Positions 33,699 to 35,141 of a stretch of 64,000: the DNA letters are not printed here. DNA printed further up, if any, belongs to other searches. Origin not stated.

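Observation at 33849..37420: Cytoplasmic AmiC/LivK-like binding-protein domain fused to a PAS-PAS-GAF histidine kinase, with a stand-alone CheY-like partner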

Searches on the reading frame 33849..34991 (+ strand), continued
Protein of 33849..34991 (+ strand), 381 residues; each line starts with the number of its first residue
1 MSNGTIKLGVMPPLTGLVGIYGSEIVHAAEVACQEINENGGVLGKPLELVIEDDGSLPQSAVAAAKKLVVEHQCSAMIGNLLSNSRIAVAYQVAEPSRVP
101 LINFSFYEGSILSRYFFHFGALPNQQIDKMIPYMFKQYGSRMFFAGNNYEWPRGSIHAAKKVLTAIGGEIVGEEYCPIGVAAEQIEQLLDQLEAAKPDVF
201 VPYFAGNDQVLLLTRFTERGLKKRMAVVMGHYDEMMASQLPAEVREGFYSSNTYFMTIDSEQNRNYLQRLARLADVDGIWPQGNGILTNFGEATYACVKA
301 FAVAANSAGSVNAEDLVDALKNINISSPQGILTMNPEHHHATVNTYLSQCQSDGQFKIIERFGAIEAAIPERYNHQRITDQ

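Call 41: predict_structure(alignment_id=A1)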
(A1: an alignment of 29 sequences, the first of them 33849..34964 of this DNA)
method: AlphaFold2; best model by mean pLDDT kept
length: 372 residues; sequences in the alignment: 29
mean_pLDDT: 95.8   pTM: 0.94
mean pLDDT of the five models: 95.8, 95.7, 94.4, 94.0, 93.0
residues with pLDDT >= 90: 351; 70-90: 17; 50-70: 2; < 50: 2
segments of 3 or more residues with pLDDT < 50: none
pLDDT, mean of each block of 10 residues (from residue 1): 82 94 98 98 98 96 98 98 94 98 90 95 95 98 96 94 98 95 96 98 94 97 97 96 96 97 98 97 97 98 98 98 96 96 98 97 93 68
secondary structure, 60 per line:
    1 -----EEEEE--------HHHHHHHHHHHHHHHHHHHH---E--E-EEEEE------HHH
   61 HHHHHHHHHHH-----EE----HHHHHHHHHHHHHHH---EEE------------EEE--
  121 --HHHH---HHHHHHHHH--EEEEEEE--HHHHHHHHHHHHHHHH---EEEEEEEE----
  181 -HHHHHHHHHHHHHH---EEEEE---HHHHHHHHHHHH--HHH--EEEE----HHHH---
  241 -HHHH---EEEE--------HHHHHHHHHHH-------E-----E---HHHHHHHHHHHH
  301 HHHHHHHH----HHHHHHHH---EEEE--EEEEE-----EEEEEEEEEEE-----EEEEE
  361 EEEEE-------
elements in order: E6-10 H19-38 E47-51 H58-71 H83-97 E101-103 E116-118 H123-126 H130-138 E141-147 H150-165 E169-176 H182-195 E199-203 H207-218 E226-229 H234-237 H242-245 E249-252 H261-271 H289-308 H313-320 E324-327 E330-334 E340-350 E356-365

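Call 43: fold_search(model_id=the predicted structure, library=pdb)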
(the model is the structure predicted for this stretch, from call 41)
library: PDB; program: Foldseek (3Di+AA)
matches with E <= 10: 1774; with E <= 0.001: 1213
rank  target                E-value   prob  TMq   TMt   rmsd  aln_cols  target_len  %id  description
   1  8tg1_A                1.0e-34  1.00  0.91  0.92   1.8       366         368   28  Caldicellulosiruptor saccharolyticus periplasmic urea-binding protein (released 2024-06-19)
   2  8tg1_B                5.4e-34  1.00  0.91  0.90   1.8       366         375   28  Caldicellulosiruptor saccharolyticus periplasmic urea-binding protein (released 2024-06-19)
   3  7s6f                  1.4e-32  1.00  0.89  0.84   2.0       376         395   27  Crystal structure of UrtA1 from Synechococcus WH8102 in complex with urea and calcium (released 2021-10-20)
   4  7s6e_A                2.6e-32  1.00  0.90  0.85   1.8       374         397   27  Crystal structure of UrtA from Synechococcus CC9311 in complex with urea and calcium (released 2021-10-13)
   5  7s6e_B                3.9e-32  1.00  0.90  0.84   2.6       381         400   28  Crystal structure of UrtA from Synechococcus CC9311 in complex with urea and calcium (released 2021-10-13)
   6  8hic                  7.9e-32  1.00  0.90  0.85   1.9       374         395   27  Crystal structure of UrtA from Prochlorococcus marinus str. MIT 9313 in complex with urea and calcium (released 2023-11-22)
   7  1qnl                  2.4e-31  1.00  0.90  0.91   2.1       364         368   24  AMIDE RECEPTOR/NEGATIVE REGULATOR OF THE AMIDASE OPERON OF PSEUDOMONAS AERUGINOSA (AMIC) COMPLEXED WITH BUTYRAMIDE (released 1999-12-23)
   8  1pea                  1.6e-30  1.00  0.90  0.91   2.1       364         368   24  AMIDE RECEPTOR/NEGATIVE REGULATOR OF THE AMIDASE OPERON OF PSEUDOMONAS AERUGINOSA (AMIC) COMPLEXED WITH ACETAMIDE (released 1996-04-03)
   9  1qo0_B                1.4e-29  1.00  0.90  0.89   2.2       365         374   24  Amide receptor of the amidase operon of Pseudomonas aeruginosa (AmiC) complexed with the negative regulator AmiR. (released 1999-12-23)
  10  1qo0_A                2.1e-29  1.00  0.90  0.89   2.3       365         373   24  Amide receptor of the amidase operon of Pseudomonas aeruginosa (AmiC) complexed with the negative regulator AmiR. (released 1999-12-23)
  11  3i45                  3.0e-26  1.00  0.85  0.84   2.6       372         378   22  CRYSTAL STRUCTURE OF putative twin-arginine translocation pathway signal protein from Rhodospirillum rubrum Atcc 11170 (released 2009-07-14)
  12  4zpj                  8.4e-26  1.00  0.82  0.82   3.2       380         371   22  ABC transporter substrate-binding protein from Sphaerobacter thermophilus (released 2015-05-20)
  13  4eyg_B                1.7e-25  1.00  0.84  0.85   2.7       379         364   20  Crystal structure of solute binding protein of ABC transporter from Rhodopseudomonas palustris BisB5 in complex with v (released 2012-05-30)
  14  4ey3                  1.8e-25  1.00  0.84  0.86   2.8       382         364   20  Crystal structure of solute binding protein of ABC transporter in complex with p-hydroxybenzoic acid (released 2012-05-30)
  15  4maa                  3.0e-25  1.00  0.83  0.83   2.9       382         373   18  The Crystal Structure of Amino Acid ABC Transporter Substrate-binding Protein from Pseudomonas fluorescens Pf-5 (released 2013-12-04)
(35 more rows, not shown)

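Call 55: search_solved_structures(query=L003:14390-15703:+, max_evalue=1e-20)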
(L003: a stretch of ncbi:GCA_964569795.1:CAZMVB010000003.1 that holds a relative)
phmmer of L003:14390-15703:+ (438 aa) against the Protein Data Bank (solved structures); distinct sequences matched with E-value up to 1e-20: 38.
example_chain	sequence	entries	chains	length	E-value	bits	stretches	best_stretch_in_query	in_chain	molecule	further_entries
3hrd_A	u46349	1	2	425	1.4e-84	287.9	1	19-431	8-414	Nicotinate dehydrogenase large molybdopterin subunit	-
1rm6_A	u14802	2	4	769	1.9e-66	228.1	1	18-435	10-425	4-hydroxybenzoyl-CoA reductase alpha subunit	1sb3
7dqx_A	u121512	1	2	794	1.1e-48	169.6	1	19-412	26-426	6-hydroxypseudooxynicotine dehydrogenase complex subunit gamma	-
8uem_A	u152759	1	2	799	1.5e-45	159.2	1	30-434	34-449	Carbon monoxide dehydrogenase (Large chain), CoxL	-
1sij_A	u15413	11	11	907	1.8e-45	159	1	18-415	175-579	Aldehyde oxidoreductase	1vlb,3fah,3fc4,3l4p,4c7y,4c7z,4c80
1n5w_B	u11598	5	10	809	5.9e-45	157.3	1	18-405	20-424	Carbon monoxide dehydrogenase large chain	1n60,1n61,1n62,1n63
1zxi_B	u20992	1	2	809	6e-45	157.3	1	18-405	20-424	Carbon monoxide dehydrogenase large chain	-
1fiq_C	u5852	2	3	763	1.7e-40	142.6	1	19-427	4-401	XANTHINE OXIDASE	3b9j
3sr6_C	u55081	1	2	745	1.7e-40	142.6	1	19-427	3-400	Xanthine dehydrogenase/oxidase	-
3etr_C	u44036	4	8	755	1.8e-40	142.5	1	19-427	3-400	Xanthine dehydrogenase/oxidase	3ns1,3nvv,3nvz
3nrz_C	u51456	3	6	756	1.8e-40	142.5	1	19-427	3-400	Xanthine dehydrogenase/oxidase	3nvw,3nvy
3eub_C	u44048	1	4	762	1.9e-40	142.5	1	19-427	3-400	Xanthine dehydrogenase/oxidase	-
1n5x_A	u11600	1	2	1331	4.2e-40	141.3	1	18-427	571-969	Xanthine Dehydrogenase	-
1fo4_A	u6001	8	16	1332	4.2e-40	141.3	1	18-427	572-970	XANTHINE DEHYDROGENASE | Xanthine dehydrogenase/oxidase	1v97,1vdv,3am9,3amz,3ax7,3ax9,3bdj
3una_A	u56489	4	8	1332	4.3e-40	141.3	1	18-427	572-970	Xanthine dehydrogenase/oxidase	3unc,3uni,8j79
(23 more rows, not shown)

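Call 56: search_solved_structures(query=L004:2734-3417:+, max_evalue=0.00001)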
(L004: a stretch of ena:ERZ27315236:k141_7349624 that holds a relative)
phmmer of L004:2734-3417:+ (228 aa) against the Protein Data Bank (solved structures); distinct sequences matched with E-value up to 0.00001: 44.
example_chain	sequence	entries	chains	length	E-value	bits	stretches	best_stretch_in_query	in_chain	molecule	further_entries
6xix_A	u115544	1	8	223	9.8e-21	77.5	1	5-197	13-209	Cysteine hydrolase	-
6xj4_A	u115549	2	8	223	2.5e-19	72.9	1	5-197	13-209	Cysteine hydrolase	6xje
8bkd_A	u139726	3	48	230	1.3e-18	70.6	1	9-208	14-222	Ureidoacrylate amidohydrolase RutB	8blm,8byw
3kl2_A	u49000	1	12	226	1.6e-18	70.3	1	6-197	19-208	Putative isochorismatase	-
8bln_A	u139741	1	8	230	6.4e-18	68.3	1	9-208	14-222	Ureidoacrylate amidohydrolase RutB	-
3irv_A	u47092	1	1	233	1.2e-17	67.4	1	10-210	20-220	CYSTEINE HYDROLASE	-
8bll_A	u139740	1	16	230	3.3e-17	66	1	9-208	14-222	Ureidoacrylate amidohydrolase RutB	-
6xjm_A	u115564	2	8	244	4e-17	65.7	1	8-198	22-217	Biuret hydrolase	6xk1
3eef_A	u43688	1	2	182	6.8e-17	65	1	13-178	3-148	N-carbamoylsarcosine amidase related protein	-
2fq1_A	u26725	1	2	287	1.2e-15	60.9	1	9-206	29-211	Isochorismatase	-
7l6j_A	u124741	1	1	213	4.4e-15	59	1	10-192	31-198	Putative hydrolase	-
3txy_A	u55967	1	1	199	7.4e-15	58.3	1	12-209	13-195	Isochorismatase family protein family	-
6azo_A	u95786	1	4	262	1.1e-14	57.7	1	13-208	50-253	Putative amidase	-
5bk6_A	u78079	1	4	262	7.7e-14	55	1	13-208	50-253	Putative amidase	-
6azs_A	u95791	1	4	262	7.8e-14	55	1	13-208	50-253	Putative amidase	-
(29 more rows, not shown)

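Call 57: search_solved_structures(query=L003:4172-5725:-, max_evalue=0.001)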
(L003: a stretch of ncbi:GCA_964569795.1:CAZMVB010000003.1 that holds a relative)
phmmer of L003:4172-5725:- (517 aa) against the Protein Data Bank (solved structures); distinct sequences matched with E-value up to 0.001: 0.
